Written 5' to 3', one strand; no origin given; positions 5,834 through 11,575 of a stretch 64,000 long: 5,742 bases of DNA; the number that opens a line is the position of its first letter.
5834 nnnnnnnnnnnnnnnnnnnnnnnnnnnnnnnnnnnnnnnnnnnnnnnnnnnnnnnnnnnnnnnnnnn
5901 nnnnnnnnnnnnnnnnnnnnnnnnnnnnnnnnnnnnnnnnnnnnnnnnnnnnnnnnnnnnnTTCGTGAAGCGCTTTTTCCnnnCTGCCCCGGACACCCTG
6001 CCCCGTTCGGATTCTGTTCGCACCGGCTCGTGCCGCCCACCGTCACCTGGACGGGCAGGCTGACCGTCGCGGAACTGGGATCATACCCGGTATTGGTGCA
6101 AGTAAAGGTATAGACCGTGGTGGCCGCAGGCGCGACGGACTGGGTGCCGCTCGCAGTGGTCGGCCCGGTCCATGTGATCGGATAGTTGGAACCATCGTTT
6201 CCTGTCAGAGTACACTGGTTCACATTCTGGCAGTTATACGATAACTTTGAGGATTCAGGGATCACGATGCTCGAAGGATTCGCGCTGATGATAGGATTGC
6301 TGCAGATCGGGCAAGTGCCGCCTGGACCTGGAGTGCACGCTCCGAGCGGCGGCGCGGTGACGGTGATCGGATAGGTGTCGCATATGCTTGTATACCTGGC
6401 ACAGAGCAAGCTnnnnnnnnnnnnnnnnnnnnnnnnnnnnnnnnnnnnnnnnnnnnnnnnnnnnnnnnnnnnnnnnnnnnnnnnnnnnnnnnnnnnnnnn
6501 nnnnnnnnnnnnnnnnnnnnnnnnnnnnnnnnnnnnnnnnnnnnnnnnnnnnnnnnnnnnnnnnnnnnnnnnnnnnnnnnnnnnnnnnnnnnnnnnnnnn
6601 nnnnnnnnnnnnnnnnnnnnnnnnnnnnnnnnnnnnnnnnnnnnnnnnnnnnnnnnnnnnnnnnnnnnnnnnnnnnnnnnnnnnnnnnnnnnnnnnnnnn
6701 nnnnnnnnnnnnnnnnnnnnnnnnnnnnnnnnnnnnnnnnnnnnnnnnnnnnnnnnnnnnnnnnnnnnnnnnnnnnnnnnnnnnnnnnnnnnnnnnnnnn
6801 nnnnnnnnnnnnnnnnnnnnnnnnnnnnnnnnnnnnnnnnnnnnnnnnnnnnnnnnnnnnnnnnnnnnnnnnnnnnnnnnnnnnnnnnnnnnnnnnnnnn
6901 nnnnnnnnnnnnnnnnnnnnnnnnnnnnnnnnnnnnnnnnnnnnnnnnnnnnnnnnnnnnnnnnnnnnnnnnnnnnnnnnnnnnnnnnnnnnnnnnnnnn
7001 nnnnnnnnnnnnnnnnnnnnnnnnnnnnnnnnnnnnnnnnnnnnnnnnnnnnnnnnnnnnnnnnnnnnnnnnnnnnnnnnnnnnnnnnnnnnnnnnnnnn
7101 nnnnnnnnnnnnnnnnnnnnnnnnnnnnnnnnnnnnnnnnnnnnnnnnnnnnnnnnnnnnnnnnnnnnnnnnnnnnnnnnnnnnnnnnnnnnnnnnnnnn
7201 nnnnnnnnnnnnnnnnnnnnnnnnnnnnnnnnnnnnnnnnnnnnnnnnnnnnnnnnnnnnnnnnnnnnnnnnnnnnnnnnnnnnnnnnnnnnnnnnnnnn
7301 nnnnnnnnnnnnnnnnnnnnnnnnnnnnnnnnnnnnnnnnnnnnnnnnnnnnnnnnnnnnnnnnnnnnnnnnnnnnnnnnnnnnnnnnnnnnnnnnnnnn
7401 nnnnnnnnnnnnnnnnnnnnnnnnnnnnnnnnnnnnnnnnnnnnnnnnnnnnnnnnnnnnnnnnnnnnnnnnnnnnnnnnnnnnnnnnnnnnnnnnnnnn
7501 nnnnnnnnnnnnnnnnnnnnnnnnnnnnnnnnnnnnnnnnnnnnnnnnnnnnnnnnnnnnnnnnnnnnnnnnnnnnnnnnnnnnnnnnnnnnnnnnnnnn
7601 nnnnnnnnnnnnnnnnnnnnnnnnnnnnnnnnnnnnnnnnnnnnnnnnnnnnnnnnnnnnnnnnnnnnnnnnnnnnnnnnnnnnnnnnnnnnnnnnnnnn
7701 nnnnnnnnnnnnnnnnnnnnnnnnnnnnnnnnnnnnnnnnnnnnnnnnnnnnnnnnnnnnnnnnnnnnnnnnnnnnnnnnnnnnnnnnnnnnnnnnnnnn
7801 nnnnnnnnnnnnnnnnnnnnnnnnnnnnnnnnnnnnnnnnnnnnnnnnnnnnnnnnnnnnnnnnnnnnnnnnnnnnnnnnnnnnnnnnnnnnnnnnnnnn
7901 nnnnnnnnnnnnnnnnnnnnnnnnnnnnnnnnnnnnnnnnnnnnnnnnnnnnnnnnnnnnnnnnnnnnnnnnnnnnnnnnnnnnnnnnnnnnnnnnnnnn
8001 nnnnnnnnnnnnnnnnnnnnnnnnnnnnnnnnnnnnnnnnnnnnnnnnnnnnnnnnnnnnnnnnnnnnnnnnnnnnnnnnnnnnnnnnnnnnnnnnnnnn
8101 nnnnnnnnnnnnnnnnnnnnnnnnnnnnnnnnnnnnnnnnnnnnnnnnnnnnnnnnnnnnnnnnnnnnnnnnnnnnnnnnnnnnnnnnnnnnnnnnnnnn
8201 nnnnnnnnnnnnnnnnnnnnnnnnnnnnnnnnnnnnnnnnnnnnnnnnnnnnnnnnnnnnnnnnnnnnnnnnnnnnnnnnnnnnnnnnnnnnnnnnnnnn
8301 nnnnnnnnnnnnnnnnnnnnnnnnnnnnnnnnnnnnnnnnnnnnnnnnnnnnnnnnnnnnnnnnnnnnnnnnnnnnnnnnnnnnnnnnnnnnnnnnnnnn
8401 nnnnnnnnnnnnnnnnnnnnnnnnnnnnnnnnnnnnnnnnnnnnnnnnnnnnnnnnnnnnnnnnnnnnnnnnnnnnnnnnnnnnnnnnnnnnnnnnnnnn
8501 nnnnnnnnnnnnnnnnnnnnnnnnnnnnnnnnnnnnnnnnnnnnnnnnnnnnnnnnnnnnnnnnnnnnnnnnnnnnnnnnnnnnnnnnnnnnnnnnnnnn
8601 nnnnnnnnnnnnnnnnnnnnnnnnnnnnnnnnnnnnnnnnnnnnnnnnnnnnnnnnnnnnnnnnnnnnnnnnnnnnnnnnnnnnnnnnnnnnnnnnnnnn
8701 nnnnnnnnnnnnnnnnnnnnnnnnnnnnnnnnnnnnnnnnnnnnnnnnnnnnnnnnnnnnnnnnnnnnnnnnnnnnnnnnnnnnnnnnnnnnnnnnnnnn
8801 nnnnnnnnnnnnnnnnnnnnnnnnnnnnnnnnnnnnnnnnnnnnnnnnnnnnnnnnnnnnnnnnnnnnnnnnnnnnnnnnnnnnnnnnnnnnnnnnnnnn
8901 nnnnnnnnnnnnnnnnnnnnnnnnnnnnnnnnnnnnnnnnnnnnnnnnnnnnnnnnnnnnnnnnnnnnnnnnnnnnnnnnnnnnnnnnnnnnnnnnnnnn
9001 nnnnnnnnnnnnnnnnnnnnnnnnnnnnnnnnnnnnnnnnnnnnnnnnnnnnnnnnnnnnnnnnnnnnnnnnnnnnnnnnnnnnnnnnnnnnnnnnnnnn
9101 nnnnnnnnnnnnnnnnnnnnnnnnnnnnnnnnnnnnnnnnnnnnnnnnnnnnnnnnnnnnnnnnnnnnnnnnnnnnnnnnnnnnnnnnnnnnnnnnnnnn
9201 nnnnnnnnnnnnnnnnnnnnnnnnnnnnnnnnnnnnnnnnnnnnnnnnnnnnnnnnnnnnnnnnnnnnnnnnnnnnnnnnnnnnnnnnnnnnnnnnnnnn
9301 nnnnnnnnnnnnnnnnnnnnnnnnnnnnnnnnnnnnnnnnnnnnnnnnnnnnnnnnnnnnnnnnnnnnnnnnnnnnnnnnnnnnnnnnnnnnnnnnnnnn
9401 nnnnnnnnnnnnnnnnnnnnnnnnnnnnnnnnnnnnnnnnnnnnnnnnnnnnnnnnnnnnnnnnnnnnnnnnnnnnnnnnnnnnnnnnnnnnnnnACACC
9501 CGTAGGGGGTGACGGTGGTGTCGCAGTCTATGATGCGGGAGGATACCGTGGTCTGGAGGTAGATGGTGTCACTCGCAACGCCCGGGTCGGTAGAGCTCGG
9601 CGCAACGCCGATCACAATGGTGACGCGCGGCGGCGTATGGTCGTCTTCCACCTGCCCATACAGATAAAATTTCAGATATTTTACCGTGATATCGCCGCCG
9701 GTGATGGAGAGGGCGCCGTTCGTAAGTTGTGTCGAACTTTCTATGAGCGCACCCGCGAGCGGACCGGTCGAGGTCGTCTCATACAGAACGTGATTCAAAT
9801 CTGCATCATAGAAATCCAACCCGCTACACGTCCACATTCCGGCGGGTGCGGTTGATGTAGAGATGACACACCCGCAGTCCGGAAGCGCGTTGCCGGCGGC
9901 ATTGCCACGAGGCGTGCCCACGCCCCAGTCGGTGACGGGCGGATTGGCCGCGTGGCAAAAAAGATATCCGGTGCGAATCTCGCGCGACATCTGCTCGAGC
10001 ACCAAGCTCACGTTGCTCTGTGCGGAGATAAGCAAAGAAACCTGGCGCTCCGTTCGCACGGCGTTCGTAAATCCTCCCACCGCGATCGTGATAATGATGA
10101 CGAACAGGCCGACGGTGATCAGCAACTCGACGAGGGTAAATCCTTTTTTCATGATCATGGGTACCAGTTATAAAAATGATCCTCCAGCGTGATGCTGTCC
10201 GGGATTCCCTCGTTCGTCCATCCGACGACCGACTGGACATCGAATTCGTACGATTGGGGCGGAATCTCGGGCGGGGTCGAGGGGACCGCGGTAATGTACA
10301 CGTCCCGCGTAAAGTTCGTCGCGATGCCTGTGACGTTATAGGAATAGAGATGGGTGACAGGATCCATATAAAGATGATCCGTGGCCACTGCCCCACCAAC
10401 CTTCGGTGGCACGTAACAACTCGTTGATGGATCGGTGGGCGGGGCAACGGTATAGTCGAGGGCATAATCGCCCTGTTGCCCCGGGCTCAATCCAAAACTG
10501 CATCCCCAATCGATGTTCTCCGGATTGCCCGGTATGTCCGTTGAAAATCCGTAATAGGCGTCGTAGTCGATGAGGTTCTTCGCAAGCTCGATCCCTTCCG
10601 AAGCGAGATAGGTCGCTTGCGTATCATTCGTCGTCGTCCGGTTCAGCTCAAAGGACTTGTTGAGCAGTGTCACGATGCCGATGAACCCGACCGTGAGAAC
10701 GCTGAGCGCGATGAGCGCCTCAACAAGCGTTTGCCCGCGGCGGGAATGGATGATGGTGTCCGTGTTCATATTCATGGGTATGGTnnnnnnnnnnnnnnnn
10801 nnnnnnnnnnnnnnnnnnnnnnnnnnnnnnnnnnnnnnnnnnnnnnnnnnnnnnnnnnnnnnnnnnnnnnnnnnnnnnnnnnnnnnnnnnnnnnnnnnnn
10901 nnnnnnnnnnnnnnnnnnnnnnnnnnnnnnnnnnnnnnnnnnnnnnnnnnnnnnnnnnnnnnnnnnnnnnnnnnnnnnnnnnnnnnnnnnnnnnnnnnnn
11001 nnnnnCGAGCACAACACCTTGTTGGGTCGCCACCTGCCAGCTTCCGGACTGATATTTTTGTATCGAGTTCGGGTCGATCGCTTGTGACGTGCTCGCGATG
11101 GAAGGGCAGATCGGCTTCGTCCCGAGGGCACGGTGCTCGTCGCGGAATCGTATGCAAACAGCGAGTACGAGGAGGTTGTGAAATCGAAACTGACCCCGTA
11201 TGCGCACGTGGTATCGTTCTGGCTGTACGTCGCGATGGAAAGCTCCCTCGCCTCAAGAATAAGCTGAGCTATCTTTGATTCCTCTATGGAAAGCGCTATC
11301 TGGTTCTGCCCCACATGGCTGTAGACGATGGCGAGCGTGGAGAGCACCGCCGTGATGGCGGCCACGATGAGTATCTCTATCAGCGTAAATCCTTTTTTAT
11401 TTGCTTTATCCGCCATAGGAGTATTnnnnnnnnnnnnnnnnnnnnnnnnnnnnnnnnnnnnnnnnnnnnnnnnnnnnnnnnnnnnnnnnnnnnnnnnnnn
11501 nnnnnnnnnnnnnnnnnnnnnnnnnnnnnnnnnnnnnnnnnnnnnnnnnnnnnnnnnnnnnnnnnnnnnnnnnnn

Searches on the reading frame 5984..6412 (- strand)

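Call 36: search_protein_families(library=pfam, proteins=[window:5984-6412:-], max_evalue=0.01)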
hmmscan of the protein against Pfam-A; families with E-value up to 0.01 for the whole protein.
window:5984-6412:- (143 aa): 1 family
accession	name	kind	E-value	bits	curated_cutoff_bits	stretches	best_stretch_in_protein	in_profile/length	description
PF14352.11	DUF4402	-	0.00065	20.8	25.2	1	63-128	45-107/129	Domain of unknown function (DUF4402)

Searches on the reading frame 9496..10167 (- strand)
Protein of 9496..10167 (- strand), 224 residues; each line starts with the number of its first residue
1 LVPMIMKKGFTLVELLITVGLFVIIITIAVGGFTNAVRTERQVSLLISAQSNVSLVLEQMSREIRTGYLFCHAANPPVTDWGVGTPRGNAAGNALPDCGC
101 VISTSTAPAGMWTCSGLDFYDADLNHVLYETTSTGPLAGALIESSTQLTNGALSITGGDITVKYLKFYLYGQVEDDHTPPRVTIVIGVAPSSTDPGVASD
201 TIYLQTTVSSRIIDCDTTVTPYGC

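Call 34: search_protein_families(library=pfam, proteins=[window:9496-10167:-], max_evalue=0.001)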
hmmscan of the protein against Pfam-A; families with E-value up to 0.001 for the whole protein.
window:9496-10167:- (224 aa): 1 family
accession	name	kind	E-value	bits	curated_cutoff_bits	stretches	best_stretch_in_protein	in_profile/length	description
PF07963.17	N_methyl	-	0.00011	22.1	21.2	1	7-29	4-26/27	Prokaryotic N-terminal methylation motif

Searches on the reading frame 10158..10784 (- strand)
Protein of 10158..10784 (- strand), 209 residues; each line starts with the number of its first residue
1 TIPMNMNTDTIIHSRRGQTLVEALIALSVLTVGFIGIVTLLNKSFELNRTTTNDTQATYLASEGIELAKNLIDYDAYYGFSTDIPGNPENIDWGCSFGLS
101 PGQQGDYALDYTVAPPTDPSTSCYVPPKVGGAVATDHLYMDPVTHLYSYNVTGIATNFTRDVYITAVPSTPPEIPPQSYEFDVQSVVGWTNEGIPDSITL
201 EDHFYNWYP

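Call 34: search_protein_families(library=pfam, proteins=[window:10158-10784:-], max_evalue=0.001)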
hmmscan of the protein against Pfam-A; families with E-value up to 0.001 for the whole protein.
window:10158-10784:- (209 aa): 1 family
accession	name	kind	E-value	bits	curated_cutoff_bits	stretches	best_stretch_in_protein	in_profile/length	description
PF07963.17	N_methyl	-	0.00013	21.9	21.2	1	14-37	3-26/27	Prokaryotic N-terminal methylation motif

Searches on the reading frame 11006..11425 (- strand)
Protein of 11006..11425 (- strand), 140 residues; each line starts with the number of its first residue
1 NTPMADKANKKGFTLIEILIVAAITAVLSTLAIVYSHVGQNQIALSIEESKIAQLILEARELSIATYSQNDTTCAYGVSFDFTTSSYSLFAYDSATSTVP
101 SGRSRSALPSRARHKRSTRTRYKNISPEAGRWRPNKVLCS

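Call 34: search_protein_families(library=pfam, proteins=[window:11006-11425:-], max_evalue=0.001)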
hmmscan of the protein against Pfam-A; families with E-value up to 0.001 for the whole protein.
window:11006-11425:- (140 aa): 1 family
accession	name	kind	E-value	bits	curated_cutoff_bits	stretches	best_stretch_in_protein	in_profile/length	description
PF07963.17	N_methyl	-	5.8e-08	32.4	21.2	1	8-32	2-26/27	Prokaryotic N-terminal methylation motif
